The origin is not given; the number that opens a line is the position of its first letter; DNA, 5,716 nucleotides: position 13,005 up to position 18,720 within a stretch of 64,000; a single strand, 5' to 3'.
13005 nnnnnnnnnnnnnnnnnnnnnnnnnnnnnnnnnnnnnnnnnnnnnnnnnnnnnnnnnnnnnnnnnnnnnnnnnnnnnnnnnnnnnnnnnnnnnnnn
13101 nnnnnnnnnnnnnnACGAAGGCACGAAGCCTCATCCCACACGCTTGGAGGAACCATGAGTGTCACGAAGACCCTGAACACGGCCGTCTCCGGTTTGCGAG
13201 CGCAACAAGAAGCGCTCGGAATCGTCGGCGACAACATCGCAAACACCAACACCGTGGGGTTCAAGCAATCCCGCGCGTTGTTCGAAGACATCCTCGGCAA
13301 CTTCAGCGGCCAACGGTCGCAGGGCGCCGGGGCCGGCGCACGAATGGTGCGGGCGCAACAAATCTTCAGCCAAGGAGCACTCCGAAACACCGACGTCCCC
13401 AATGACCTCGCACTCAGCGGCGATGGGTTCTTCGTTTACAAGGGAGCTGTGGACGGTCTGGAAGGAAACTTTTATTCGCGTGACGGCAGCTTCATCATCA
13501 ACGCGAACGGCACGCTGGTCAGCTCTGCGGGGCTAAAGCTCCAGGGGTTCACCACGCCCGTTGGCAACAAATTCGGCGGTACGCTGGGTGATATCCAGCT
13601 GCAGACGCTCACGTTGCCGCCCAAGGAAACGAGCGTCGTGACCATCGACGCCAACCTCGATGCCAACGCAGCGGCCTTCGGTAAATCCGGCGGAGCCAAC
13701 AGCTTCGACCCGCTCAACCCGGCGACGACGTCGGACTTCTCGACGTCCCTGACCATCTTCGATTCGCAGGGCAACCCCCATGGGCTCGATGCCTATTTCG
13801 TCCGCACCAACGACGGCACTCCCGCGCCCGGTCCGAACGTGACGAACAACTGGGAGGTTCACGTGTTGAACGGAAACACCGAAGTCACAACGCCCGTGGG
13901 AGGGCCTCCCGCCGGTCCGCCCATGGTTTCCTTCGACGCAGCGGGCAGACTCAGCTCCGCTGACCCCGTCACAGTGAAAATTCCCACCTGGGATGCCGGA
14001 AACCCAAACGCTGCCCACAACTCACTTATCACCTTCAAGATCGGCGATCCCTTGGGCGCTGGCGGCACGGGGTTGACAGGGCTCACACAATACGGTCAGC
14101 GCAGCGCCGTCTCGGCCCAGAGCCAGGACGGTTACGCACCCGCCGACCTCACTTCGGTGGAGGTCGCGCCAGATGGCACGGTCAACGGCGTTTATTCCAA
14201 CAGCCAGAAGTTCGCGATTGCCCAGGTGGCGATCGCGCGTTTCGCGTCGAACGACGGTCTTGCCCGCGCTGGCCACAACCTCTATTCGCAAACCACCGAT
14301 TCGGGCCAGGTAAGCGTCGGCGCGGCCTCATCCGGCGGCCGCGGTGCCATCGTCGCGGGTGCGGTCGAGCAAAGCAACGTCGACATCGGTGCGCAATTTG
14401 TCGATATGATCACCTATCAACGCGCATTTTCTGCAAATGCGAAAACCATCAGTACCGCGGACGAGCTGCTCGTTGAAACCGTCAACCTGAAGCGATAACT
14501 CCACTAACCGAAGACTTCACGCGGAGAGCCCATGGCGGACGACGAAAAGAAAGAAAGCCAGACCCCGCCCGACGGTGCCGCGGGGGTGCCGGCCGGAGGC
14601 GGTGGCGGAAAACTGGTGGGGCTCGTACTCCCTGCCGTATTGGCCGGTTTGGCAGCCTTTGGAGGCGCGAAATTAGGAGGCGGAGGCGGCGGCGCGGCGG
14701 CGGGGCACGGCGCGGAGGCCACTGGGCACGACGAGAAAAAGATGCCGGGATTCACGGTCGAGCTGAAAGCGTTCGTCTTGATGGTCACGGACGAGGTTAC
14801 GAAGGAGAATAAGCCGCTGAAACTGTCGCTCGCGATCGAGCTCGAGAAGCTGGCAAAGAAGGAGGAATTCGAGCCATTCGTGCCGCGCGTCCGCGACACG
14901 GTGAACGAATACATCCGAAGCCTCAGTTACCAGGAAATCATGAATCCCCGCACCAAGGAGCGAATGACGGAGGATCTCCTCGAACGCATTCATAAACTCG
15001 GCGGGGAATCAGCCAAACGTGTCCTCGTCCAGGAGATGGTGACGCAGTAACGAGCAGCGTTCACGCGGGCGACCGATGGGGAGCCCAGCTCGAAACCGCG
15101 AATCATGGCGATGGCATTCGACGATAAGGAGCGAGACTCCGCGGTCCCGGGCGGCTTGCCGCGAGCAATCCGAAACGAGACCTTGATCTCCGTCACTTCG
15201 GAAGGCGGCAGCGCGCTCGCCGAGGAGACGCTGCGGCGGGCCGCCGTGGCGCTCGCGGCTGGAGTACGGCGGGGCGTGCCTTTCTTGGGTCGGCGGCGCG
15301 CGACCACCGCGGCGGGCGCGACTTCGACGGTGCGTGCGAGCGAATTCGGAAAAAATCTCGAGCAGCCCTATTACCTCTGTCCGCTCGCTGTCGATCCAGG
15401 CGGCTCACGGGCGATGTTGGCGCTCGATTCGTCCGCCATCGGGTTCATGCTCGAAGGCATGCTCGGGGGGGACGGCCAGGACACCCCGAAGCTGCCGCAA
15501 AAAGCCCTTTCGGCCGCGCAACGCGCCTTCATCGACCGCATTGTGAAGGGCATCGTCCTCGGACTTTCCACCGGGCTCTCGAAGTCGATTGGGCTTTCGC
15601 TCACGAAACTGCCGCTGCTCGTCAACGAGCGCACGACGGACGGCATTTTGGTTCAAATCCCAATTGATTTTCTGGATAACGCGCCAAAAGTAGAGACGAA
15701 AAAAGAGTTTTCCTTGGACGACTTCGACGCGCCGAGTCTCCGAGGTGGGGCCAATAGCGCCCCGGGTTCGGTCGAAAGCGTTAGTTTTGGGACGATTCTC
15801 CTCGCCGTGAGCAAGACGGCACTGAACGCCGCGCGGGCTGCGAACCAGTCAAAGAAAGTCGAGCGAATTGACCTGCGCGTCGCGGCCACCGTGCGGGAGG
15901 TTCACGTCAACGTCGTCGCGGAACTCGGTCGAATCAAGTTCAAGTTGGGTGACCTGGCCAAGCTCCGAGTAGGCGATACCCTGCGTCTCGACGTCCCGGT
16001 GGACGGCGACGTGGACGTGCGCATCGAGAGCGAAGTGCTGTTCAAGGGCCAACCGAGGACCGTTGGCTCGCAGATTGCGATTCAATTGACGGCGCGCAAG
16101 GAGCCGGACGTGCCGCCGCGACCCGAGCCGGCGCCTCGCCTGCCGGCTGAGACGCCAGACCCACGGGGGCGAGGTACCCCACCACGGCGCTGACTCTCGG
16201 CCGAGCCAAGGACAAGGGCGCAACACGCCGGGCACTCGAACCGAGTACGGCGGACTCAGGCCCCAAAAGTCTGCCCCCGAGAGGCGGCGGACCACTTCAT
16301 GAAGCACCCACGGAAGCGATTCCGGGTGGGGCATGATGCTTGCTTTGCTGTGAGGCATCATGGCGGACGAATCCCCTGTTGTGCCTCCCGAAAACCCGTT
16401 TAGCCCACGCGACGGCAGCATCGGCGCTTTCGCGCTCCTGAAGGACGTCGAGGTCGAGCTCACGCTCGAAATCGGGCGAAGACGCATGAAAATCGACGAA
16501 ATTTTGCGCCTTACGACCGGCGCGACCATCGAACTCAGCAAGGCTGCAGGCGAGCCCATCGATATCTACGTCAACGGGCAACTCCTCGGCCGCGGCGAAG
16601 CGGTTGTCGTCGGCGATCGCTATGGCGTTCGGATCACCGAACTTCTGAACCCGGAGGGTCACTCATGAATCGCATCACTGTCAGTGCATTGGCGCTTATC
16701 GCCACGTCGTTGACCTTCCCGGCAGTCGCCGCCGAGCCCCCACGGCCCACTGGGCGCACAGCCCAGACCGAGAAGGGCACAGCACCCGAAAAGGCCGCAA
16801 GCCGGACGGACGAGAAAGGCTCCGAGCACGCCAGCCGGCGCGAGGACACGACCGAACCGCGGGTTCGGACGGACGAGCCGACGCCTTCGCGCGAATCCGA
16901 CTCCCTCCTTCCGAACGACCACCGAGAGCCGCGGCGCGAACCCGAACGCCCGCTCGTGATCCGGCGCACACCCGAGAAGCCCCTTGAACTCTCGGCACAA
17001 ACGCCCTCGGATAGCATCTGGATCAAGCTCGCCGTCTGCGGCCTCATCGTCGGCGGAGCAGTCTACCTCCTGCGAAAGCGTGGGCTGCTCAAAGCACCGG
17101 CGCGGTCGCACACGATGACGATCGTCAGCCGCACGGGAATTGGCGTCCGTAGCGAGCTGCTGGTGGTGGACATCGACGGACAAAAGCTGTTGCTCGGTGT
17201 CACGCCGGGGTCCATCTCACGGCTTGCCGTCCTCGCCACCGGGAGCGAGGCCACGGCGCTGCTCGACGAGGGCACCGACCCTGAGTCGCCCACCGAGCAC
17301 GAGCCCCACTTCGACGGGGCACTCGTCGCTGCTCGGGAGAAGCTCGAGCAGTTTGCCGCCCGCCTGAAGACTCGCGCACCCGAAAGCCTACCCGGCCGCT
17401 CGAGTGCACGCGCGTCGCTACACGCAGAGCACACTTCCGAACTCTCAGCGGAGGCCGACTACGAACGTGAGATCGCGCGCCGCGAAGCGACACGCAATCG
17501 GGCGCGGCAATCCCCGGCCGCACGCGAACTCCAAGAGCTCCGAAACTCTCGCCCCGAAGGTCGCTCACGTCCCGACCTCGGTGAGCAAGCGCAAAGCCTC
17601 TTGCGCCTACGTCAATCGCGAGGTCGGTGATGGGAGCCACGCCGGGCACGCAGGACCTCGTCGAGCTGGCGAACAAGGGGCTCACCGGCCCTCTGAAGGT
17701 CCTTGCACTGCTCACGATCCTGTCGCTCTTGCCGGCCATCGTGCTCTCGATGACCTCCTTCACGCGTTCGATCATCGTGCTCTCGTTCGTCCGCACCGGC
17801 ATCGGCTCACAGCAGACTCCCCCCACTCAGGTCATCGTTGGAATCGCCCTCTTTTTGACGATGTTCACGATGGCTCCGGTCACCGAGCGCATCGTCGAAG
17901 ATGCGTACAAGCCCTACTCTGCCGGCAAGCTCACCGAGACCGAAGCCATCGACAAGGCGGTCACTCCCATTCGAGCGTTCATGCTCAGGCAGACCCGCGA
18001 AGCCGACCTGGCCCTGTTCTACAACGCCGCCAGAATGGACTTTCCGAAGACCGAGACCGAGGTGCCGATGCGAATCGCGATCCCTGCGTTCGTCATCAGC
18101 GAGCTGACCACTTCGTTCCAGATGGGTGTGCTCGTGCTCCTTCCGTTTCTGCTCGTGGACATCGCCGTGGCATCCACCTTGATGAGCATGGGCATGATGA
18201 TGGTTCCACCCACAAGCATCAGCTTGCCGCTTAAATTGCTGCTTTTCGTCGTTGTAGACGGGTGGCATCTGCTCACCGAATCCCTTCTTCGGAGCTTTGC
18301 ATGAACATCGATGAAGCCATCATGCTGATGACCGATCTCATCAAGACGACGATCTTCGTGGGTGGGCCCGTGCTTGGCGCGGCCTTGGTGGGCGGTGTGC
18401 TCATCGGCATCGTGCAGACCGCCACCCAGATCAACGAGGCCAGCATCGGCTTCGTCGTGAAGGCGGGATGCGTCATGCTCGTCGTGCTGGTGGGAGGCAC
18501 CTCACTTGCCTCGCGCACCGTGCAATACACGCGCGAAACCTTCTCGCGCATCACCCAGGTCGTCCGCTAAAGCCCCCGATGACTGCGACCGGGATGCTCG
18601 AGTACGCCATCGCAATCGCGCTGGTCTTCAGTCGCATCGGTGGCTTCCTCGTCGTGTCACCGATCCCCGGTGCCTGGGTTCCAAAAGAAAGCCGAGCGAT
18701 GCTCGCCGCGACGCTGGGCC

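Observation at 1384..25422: Apparently functional flagellar core gene block in a genome that otherwise looks myxobacterial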

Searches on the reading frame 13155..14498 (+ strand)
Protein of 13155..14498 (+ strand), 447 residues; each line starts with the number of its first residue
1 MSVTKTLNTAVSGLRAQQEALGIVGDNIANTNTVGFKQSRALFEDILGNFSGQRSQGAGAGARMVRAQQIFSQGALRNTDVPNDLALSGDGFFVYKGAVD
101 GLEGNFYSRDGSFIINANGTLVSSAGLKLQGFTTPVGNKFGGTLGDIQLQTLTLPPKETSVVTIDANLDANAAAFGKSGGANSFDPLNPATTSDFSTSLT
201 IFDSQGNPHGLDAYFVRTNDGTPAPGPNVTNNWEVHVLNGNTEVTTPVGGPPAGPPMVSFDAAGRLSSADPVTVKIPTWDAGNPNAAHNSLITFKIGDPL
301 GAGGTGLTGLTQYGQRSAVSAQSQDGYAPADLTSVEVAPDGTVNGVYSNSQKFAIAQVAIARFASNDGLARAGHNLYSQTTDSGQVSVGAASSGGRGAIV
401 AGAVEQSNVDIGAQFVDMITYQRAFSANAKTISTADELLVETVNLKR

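Call 5: search_protein_families(library=pfam, proteins=[window:13155-14498:+])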
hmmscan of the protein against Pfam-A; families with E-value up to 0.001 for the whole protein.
window:13155-14498:+ (447 aa): 4 families
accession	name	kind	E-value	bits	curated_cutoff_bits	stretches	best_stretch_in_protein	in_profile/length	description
PF07559.19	FlgE_D2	-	1.1e-23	84.7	22.7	1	167-327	1-142/142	Flagellar basal body protein FlaE D2 domain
PF06429.18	Flg_bbr_C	-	1e-15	57.4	23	1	401-444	2-45/46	Flagellar basal body rod FlgEFG protein C-terminal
PF22692.1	LlgE_F_G_D1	-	1.3e-10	41.7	27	1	86-166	1-58/64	Flagellar hook protein FlgE/F/G D1 domain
PF00460.25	Flg_bb_rod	-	8e-10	38.9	20.7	1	7-37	1-31/31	Flagella basal body rod protein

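Call 27: search_protein_families(library=ncbifam, max_evalue=10, proteins=[window:13155-14498:+])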
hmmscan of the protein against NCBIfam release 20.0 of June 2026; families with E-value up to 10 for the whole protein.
window:13155-14498:+ (447 aa): 28 families (the best 25 are shown)
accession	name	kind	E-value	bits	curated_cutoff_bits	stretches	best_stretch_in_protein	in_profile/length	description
NF004238.1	PRK05682.1-1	equivalog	1e-97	328.1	400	1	7-446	3-414/414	flagellar hook protein FlgE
TIGR03506.1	FlgEFG_subfam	subfamily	2.2e-88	297.3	70.25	1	6-428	2-351/351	flagellar hook-basal body complex protein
NF004241.1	PRK05682.1-5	equivalog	6.4e-86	289.2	469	1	4-447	2-446/446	flagellar hook protein FlgE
NF004242.0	PRK05682.2-1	equivalog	3.1e-78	263.5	365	1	1-446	1-421/422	flagellar hook protein FlgE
NF004243.1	PRK05682.2-2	equivalog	5.2e-77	259.7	801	1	1-447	1-420/420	flagellar hook protein FlgE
NF005286.1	PRK06803.1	equivalog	2.8e-73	247.4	467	1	7-438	3-394/402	flagellar hook protein FlgE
NF004240.1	PRK05682.1-4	equivalog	7.8e-73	246.3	472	1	7-437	3-434/443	flagellar hook protein FlgE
TIGR02489.1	flgE_epsilon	equivalog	3.7e-68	230.7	412.85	2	190-446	478-718/719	flagellar hook protein FlgE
NF009278.1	PRK12636.1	equivalog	9.4e-54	182.7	350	2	328-447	144-263/263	flagellar basal body rod protein FlgG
TIGR02488.1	flgG_G_neg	equivalog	2e-52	178.3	252.75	2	329-444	141-257/259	flagellar basal-body rod protein FlgG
NF040922.1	flgE_Caulobact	equivalog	5.9e-51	174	750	2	308-447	366-505/505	flagellar hook protein FlgE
NF009456.0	PRK12816.1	equivalog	2e-45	155.5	416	2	5-130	3-137/264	flagellar basal body rod protein FlgG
TIGR02490.1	flgF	equivalog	3.9e-45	154.1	178.5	1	9-425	3-217/218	flagellar basal-body rod protein FlgF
NF009279.0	PRK12637.1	equivalog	1.1e-44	152.9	663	2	183-444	233-471/473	flagellar hook protein FlgE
NF004495.0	PRK05841.1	equivalog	5.2e-30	104.5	857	2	193-447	356-603/603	flagellar hook protein FlgE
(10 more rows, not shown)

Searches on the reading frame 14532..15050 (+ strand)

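Call 5: search_protein_families(library=pfam, proteins=[window:14532-15050:+])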
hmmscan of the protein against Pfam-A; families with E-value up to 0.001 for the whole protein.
window:14532-15050:+ (172 aa): 1 family
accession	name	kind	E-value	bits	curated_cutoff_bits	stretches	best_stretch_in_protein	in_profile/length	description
PF03748.19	FliL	-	9.8e-13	49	24.6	1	76-172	2-103/103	Flagellar basal body-associated protein FliL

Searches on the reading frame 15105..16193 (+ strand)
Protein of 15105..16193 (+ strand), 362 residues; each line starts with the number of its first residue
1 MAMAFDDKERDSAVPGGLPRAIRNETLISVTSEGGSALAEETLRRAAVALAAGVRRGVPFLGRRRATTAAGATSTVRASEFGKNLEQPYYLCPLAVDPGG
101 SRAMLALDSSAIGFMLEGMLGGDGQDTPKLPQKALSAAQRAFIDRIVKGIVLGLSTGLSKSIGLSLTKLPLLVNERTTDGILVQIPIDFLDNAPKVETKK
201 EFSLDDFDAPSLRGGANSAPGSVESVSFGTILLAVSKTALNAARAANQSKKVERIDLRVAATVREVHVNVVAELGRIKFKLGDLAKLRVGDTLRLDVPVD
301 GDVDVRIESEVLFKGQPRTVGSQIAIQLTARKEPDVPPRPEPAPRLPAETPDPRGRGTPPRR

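Call 5: search_protein_families(library=pfam, proteins=[window:15105-16193:+])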
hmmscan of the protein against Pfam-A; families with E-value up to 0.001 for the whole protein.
window:15105-16193:+ (362 aa): 2 families
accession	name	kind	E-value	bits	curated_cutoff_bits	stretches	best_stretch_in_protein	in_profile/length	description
PF01052.25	FliMN_C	-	3.3e-17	62.6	23.8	1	263-330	3-70/73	Type III flagellar switch regulator (C-ring) FliN C-term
PF02154.20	FliM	-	8.2e-05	23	27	1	71-159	45-132/192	Flagellar motor switch protein FliM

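Call 27: search_protein_families(library=ncbifam, max_evalue=10, proteins=[window:15105-16193:+])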
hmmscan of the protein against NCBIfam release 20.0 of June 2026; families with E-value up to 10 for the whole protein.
window:15105-16193:+ (362 aa): 9 families
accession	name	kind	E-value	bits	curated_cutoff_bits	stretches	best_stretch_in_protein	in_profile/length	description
TIGR01397.1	fliM_switch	equivalog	1.5e-18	67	219.6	2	248-331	235-318/320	flagellar motor switch protein FliM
TIGR02551.1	SpaO_YscQ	equivalog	4.3e-09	36.8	100.8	1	227-310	227-279/300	type III secretion system cytoplasmic ring protein SctQ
TIGR02480.1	fliN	equivalog_domain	3.5e-08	33.2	84.05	1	262-329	4-71/77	flagellar motor switch protein FliN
NF005956.0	PRK08035.1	equivalog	2e-05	23.9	230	1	252-316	237-301/323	YscQ/HrcQ family type III secretion apparatus protein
NF005276.0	PRK06788.1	equivalog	8.4e-05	22.6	98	1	259-308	27-76/119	flagellar motor switch protein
NF005995.1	PRK08119.1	equivalog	0.00044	19.8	218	2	241-316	284-354/376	flagellar motor switch phosphatase FliY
NF006273.1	PRK08433.1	equivalog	0.00069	19.9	114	1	264-328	19-83/100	flagellar motor switch protein FliN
NF006272.1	PRK08432.1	equivalog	0.04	13.5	219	1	242-329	174-261/274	flagellar motor switch protein FliY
NF005194.1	PRK06666.1-5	equivalog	0.054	12.7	206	1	249-300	243-294/327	flagellar motor switch protein FliM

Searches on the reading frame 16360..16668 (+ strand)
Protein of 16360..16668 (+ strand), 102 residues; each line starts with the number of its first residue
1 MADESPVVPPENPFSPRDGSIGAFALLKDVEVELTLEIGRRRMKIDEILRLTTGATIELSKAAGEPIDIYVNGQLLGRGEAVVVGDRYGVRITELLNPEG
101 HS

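Call 5: search_protein_families(library=pfam, proteins=[window:16360-16668:+])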
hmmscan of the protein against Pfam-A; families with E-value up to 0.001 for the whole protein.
window:16360-16668:+ (102 aa): 1 family
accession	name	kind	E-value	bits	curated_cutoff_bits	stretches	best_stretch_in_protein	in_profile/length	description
PF01052.25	FliMN_C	-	1.6e-25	89.2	23.8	1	26-96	2-72/73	Type III flagellar switch regulator (C-ring) FliN C-term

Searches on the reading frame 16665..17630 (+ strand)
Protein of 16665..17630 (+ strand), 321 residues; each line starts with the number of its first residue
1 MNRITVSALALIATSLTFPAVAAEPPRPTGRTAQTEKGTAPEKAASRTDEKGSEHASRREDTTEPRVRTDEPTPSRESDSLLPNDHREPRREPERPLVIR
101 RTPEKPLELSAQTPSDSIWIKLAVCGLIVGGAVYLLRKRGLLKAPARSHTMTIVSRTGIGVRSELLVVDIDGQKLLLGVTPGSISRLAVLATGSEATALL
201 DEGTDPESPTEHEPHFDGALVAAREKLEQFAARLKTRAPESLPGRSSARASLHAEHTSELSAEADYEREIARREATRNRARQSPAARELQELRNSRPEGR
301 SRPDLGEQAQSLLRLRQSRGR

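Call 5: search_protein_families(library=pfam, proteins=[window:16665-17630:+])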
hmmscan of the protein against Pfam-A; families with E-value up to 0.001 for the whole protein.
window:16665-17630:+ (321 aa): 1 family
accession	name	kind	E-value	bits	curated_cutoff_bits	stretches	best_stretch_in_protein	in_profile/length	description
PF04347.18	FliO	-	8.1e-11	42.3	22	1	134-235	1-87/91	Flagellar biosynthesis protein, FliO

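Call 27: search_protein_families(library=ncbifam, max_evalue=10, proteins=[window:16665-17630:+])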
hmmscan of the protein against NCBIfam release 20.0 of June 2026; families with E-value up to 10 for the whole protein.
window:16665-17630:+ (321 aa): 1 family
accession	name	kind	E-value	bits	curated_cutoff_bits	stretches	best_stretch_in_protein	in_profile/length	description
TIGR03500.1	FliO_TIGR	equivalog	1.2e-12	47.7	55.25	1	122-189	1-69/70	flagellar biosynthetic protein FliO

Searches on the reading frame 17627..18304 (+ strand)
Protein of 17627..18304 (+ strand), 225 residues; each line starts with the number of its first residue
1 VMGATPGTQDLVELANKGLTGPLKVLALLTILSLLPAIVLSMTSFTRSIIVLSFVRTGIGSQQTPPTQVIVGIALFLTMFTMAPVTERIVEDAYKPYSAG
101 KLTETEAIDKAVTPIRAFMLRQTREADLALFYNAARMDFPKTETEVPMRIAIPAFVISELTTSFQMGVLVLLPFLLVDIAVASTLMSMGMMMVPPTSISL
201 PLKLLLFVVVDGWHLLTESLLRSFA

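Call 5: search_protein_families(library=pfam, proteins=[window:17627-18304:+])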
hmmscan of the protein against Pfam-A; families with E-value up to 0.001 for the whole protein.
window:17627-18304:+ (225 aa): 1 family
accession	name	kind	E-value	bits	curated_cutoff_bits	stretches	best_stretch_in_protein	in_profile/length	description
PF00813.25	FliP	-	1.8e-75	253.5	26.9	1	28-220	1-191/191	FliP family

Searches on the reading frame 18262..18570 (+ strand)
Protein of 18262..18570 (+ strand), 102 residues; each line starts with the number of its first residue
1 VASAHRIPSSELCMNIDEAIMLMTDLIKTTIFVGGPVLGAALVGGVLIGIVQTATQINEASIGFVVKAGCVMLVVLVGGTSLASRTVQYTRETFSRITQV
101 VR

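Call 5: search_protein_families(library=pfam, proteins=[window:18262-18570:+])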
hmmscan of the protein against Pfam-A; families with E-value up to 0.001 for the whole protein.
window:18262-18570:+ (102 aa): 1 family
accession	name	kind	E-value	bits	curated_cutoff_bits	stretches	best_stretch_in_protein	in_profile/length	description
PF01313.24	Bac_export_3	-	4e-17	62.3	25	1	19-90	2-73/74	Bacterial export proteins, family 3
